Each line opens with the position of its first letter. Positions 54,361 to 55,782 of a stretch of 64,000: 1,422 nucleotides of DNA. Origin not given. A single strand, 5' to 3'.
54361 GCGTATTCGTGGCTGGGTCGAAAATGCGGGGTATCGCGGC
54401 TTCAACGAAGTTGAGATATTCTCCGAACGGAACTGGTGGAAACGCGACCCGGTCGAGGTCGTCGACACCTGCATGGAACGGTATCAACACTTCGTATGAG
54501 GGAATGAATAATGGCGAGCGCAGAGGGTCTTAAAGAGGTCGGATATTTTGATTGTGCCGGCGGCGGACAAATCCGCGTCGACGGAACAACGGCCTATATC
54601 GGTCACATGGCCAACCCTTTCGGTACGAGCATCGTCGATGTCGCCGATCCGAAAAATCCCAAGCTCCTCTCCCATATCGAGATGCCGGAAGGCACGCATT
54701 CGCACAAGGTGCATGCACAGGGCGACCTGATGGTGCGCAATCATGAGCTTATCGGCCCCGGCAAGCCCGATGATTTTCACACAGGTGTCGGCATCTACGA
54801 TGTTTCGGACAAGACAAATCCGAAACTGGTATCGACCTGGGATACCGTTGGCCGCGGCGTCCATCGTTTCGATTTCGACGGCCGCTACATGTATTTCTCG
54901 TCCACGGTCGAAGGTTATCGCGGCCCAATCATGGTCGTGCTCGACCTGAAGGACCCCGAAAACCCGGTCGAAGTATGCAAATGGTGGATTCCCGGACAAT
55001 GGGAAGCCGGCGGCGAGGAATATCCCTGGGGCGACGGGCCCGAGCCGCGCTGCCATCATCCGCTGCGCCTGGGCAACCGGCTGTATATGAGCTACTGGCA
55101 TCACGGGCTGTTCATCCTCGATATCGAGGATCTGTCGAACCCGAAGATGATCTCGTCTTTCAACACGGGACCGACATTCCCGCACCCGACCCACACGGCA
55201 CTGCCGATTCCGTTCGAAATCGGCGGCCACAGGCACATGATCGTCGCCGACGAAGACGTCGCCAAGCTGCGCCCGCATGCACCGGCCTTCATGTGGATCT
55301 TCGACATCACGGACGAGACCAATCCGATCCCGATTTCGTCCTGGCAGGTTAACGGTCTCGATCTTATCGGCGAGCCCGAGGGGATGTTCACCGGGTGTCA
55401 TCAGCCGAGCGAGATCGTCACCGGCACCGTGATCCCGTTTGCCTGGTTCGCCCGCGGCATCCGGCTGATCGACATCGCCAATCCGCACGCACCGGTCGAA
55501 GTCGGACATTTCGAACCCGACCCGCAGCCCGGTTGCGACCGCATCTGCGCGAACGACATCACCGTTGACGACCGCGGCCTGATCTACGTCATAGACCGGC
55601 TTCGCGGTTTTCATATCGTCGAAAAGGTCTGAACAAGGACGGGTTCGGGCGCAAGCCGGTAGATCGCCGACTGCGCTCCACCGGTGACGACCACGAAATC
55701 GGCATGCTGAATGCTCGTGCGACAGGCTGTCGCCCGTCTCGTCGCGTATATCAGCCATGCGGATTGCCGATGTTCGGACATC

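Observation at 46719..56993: TetR-linked catabolic/uptake cluster of unknown substrate with an unusual enzyme mix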

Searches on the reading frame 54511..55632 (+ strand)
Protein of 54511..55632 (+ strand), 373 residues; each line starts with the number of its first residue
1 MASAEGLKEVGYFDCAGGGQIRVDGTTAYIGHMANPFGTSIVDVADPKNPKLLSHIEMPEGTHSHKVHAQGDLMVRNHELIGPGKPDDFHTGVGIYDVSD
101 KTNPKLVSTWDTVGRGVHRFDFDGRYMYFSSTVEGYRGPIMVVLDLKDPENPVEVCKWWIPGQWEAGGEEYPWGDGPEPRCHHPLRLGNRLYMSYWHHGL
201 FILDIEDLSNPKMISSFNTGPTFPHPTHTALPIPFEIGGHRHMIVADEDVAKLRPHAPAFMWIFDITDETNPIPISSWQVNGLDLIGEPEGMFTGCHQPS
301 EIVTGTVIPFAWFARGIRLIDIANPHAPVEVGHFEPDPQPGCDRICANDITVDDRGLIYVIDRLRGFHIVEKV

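Call 4: search_protein_families(library=pfam, proteins=[window:54511-55632:+])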
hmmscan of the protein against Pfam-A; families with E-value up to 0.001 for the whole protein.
window:54511-55632:+ (373 aa): 2 families
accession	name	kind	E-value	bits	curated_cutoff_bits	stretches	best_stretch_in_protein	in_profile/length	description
PF08309.17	LVIVD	-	2.5e-12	46.4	20.2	0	188-219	11-42/42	LVIVD repeat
PF09826.15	Beta_propel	-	0.00028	20.3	22.4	0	42-111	332-400/495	Beta propeller domain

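Call 5: search_protein_families(library=ncbifam, proteins=[window:54511-55632:+])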
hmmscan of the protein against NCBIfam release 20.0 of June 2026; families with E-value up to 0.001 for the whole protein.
window:54511-55632:+ (373 aa): 1 family
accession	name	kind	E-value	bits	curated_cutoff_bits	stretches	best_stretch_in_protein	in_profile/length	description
TIGR04312.1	choice_anch_B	subfamily_domain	2e-10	40.5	100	0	37-151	205-315/364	choice-of-anchor B family protein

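Call 27: search_solved_structures(query=window:54511-55632:+, max_evalue=0.1)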
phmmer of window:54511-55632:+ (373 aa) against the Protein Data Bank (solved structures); distinct sequences matched with E-value up to 0.1: 2.
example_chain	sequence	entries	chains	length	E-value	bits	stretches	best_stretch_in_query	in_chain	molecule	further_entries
5hrm_A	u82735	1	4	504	5.8e-10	41.7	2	310-341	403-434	Haloalkylphosphorus hydrolase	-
5ioj_A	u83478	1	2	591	1.1e-09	40.8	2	310-341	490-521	Haloalkylphosphorus hydrolase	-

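Call 41: find_homologous_proteins(query=window:54511-55632:+, max_evalue=0.00001)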
Query window:54511-55632:+ (373 aa): 3334 proteins with E <= 0.00001 among 4392 candidates; the best 120 are listed.
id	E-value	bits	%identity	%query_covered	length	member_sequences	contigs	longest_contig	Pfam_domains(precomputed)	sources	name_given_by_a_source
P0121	2.4e-255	865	94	100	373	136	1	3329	PF08309.18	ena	-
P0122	5.7e-242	821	88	100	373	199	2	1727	PF08309.18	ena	-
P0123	7.4e-234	794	85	100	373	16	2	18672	PF08309.18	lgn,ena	-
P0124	5.2e-231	785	84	100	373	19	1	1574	PF08309.18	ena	-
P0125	4.1e-225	765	83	100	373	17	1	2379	PF08309.18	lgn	-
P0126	1.7e-222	757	81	100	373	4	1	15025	PF08309.18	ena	-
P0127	1.8e-220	750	81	99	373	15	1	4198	PF08309.18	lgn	-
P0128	2.8e-217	740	79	100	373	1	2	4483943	PF08309.18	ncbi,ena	-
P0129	3.5e-211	719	76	100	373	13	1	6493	PF08309.18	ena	-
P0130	2.9e-181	621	69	100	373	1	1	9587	PF08309.18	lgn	-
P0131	8.0e-180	616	67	100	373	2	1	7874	PF09826.16,PF08309.18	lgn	-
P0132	4.1e-179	614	67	100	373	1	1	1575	PF09826.16,PF08309.18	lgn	-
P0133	1.6e-178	612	68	100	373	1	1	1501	PF08309.18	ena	-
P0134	7.2e-178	610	68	100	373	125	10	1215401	PF08309.18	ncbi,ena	-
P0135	8.6e-177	606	65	100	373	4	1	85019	PF05694.18,PF08309.18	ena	-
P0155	2.8e-165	568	64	100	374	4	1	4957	PF05694.18,PF08309.18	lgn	-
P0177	1.1e-161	556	63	99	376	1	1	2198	PF05694.18,PF08309.18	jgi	jgi:hypothetical protein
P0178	1.4e-161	556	62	99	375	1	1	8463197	PF08309.18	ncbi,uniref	ncbi:hypothetical protein QFZ27_003084 [Inquilinus ginsengisoli]|uniref:LVIVD repeat-containing prot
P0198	2.7e-160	552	61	100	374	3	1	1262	PF05694.18,PF08309.18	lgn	-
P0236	1.1e-158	546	60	99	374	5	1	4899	PF05694.18,PF08309.18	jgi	jgi:hypothetical protein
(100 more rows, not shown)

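Call 42: find_encoding_contigs(protein=P0128, flank=9000, max_places=2)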
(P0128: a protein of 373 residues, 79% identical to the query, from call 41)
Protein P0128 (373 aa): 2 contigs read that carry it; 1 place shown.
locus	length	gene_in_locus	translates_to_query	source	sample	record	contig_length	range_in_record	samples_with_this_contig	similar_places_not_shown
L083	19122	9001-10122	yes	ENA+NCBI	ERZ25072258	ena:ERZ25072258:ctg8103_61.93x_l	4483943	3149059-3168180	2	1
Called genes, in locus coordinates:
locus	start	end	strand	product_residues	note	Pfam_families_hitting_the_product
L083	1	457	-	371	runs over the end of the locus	PF01266:DAO, PF13450:NAD_binding_8 (weak)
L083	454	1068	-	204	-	PF06041:DUF924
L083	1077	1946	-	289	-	-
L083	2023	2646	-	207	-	PF00462:Glutaredoxin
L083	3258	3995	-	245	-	-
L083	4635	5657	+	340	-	PF03480:DctP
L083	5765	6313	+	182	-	PF04290:DctQ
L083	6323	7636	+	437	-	PF06808:DctM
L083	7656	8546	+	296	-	PF08450:SGL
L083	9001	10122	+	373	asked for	PF08309:LVIVD (faint)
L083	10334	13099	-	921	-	PF00311:PEPcase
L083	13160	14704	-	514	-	PF03109:ABC1, PF27536:UbiB_helical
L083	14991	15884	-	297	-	PF01209:Ubie_methyltran, PF13489:Methyltransf_23 (weak), PF13847:Methyltransf_31 (faint), PF08241:Methyltransf_11, PF08242:Methyltransf_12 (weak), PF13649:Methyltransf_25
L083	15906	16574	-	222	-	-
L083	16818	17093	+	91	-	PF01649:Ribosomal_S20p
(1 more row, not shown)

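Call 43: find_encoding_contigs(protein=P0134, flank=9000, max_places=3)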
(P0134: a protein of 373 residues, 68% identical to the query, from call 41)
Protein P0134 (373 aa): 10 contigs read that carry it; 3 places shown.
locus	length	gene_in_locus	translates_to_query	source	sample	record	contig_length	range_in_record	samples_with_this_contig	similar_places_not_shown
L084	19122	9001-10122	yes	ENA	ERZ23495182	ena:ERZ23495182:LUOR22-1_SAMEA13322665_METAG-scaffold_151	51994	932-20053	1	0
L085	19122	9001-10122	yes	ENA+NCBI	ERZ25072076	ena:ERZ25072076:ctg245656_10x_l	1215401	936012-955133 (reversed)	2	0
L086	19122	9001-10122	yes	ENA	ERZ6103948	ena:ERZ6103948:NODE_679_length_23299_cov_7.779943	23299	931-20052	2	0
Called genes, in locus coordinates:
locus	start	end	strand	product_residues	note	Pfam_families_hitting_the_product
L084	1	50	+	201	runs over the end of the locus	PF02798:GST_N, PF13409:GST_N_2, PF13417:GST_N_3, PF00043:GST_C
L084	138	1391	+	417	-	PF07690:MFS_1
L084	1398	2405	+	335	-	PF07883:Cupin_2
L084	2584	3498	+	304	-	PF00126:HTH_1, PF03466:LysR_substrate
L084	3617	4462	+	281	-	PF02567:PhzC-PhzF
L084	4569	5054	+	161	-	PF01243:PNPOx_N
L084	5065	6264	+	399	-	PF02771:Acyl-CoA_dh_N (weak), PF00441:Acyl-CoA_dh_1, PF08028:Acyl-CoA_dh_2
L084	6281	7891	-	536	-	PF02776:TPP_enzyme_N, PF00205:TPP_enzyme_M, PF02775:TPP_enzyme_C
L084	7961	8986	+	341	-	PF01717:Meth_synt_2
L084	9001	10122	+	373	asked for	PF08309:LVIVD (faint)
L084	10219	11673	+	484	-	PF25917:BSH_RND (weak), PF25973:BSH_CzcB, PF25989:YknX_C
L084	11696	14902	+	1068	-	PF00873:ACR_tran, PF03176:MMPL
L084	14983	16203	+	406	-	PF04909:Amidohydro_2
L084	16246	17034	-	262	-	PF00561:Abhydrolase_1, PF07819:PGAP1 (faint), PF12146:Hydrolase_4, PF12697:Abhydrolase_6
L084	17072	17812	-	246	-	PF01553:Acyltransferase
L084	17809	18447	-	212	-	PF02698:DUF218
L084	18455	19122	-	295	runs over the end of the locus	PF02687:FtsX (weak)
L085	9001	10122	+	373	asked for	PF08309:LVIVD (faint)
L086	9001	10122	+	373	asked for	PF08309:LVIVD (faint)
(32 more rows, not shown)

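Call 44: find_encoding_contigs(protein=P0178, flank=9000, max_places=2)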
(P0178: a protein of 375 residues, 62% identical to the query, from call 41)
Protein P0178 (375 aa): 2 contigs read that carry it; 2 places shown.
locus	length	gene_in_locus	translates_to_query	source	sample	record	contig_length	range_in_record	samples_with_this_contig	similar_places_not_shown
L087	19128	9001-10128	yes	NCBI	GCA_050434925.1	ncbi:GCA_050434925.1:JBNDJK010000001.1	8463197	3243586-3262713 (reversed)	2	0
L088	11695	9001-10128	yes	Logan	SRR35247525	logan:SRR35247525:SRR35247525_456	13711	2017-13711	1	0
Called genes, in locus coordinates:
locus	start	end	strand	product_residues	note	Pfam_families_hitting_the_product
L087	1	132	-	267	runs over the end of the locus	-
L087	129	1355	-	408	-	PF01969:Ni_insertion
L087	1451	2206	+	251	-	PF00392:GntR, PF07729:FCD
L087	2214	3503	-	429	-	PF09861:Lar_N, PF21113:LarA_C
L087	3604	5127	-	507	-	PF00732:GMC_oxred_N, PF01266:DAO (faint), PF05199:GMC_oxred_C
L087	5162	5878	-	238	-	PF00392:GntR (weak), PF07729:FCD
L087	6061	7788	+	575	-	PF00732:GMC_oxred_N, PF05199:GMC_oxred_C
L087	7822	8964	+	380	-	PF07883:Cupin_2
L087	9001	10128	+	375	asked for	PF08309:LVIVD (faint)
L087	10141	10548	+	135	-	PF01042:Ribonuc_L-PSP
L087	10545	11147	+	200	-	PF02798:GST_N, PF13417:GST_N_3, PF13409:GST_N_2, PF00043:GST_C, PF13410:GST_C_2 (weak)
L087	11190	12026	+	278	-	PF13191:AAA_16 (weak), PF00005:ABC_tran, PF13304:AAA_21 (faint), PF13521:AAA_28 (weak)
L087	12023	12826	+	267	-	PF00528:BPD_transp_1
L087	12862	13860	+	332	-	PF13379:NMT1_2, PF09084:NMT1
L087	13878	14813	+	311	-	PF02737:3HCDH_N, PF03446:NAD_binding_2 (weak), PF00725:3HCDH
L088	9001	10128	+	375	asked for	PF08309:LVIVD (faint)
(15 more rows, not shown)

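Call 47: find_related_loci(query=A2, collection=metagenome_contigs, flank=10000)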
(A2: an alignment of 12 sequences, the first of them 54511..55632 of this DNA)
Query A2 (373 aa) in metagenome_contigs; peptide patterns used: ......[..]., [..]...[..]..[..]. (x = any residue, [..] = any of these).
600 stretches matched a pattern (row limit reached: there are more); 430 encode a relative of the query (tblastn E <= 1e-3); the best 80 are kept; 80 distinct loci.
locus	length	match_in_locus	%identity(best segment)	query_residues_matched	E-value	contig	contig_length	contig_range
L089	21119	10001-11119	96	1-373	0e+0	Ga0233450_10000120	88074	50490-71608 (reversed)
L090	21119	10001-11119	96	1-373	0e+0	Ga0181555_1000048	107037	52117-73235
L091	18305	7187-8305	97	1-373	0e+0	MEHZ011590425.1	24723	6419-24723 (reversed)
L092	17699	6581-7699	96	1-373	0e+0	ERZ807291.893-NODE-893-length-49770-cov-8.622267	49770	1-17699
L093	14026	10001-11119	90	1-373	0e+0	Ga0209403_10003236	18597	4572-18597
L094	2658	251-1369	87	1-373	0e+0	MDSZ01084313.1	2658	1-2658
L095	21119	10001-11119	88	1-373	0e+0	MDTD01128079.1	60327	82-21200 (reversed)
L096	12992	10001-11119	86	1-373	0e+0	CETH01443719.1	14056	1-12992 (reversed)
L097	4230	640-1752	88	1-371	0e+0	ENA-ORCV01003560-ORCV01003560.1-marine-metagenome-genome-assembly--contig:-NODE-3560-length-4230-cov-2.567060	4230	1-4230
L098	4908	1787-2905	86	1-373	0e+0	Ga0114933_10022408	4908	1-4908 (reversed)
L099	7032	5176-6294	85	1-373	0e+0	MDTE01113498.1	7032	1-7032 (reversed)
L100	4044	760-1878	64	1-373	8e-170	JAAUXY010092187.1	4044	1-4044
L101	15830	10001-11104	63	4-371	2e-162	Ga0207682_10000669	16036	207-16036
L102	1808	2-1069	66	16-371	1e-175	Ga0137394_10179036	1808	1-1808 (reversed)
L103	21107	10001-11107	62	3-371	1e-161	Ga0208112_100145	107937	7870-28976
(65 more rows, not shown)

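Call 64: predict_structure(alignment_id=A3)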
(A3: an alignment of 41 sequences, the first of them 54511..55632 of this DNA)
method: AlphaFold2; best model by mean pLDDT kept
length: 373 residues; sequences in the alignment: 41
mean_pLDDT: 88.6   pTM: 0.89
mean pLDDT of the five models: 88.6, 88.4, 87.6, 86.3, 86.2
residues with pLDDT >= 90: 244; 70-90: 94; 50-70: 24; < 50: 11
segments of 3 or more residues with pLDDT < 50: 250-257
pLDDT, mean of each block of 10 residues (from residue 1): 91 93 96 93 98 96 93 95 87 96 97 84 93 89 96 94 90 78 89 86 95 85 65 97 82 51 95 91 58 72 96 91 97 93 87 96 94 96
secondary structure, 60 per line:
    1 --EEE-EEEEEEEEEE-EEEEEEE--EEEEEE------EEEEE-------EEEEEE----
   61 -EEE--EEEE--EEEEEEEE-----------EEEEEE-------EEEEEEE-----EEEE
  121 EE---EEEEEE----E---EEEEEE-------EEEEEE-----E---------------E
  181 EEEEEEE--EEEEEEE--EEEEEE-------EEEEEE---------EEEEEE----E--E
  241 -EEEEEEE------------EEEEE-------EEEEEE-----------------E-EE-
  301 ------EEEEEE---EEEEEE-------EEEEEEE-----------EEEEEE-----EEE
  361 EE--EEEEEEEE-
elements in order: E3-5 E7-16 E18-24 E27-32 E39-43 E51-56 E62-64 E67-70 E73-80 E92-97 E105-111 E117-122 E126-131 E140-145 E153-158 E180-187 E190-196 E199-204 E212-217 E227-232 E242-248 E261-265 E273-278 E307-312 E316-321 E329-335 E347-352 E358-362 E365-372

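Call 75: search_solved_structures(query=A3, max_evalue=0.001, show_alignments=1)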
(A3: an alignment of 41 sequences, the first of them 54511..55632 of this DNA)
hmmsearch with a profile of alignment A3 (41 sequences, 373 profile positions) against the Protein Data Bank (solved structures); distinct sequences matched with E-value up to 0.001: 2.
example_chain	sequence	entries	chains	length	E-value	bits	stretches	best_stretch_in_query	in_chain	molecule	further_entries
5hrm_A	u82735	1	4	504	5.7e-12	48.5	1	310-340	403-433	Haloalkylphosphorus hydrolase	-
5ioj_A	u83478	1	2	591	1.2e-11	47.5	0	310-340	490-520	Haloalkylphosphorus hydrolase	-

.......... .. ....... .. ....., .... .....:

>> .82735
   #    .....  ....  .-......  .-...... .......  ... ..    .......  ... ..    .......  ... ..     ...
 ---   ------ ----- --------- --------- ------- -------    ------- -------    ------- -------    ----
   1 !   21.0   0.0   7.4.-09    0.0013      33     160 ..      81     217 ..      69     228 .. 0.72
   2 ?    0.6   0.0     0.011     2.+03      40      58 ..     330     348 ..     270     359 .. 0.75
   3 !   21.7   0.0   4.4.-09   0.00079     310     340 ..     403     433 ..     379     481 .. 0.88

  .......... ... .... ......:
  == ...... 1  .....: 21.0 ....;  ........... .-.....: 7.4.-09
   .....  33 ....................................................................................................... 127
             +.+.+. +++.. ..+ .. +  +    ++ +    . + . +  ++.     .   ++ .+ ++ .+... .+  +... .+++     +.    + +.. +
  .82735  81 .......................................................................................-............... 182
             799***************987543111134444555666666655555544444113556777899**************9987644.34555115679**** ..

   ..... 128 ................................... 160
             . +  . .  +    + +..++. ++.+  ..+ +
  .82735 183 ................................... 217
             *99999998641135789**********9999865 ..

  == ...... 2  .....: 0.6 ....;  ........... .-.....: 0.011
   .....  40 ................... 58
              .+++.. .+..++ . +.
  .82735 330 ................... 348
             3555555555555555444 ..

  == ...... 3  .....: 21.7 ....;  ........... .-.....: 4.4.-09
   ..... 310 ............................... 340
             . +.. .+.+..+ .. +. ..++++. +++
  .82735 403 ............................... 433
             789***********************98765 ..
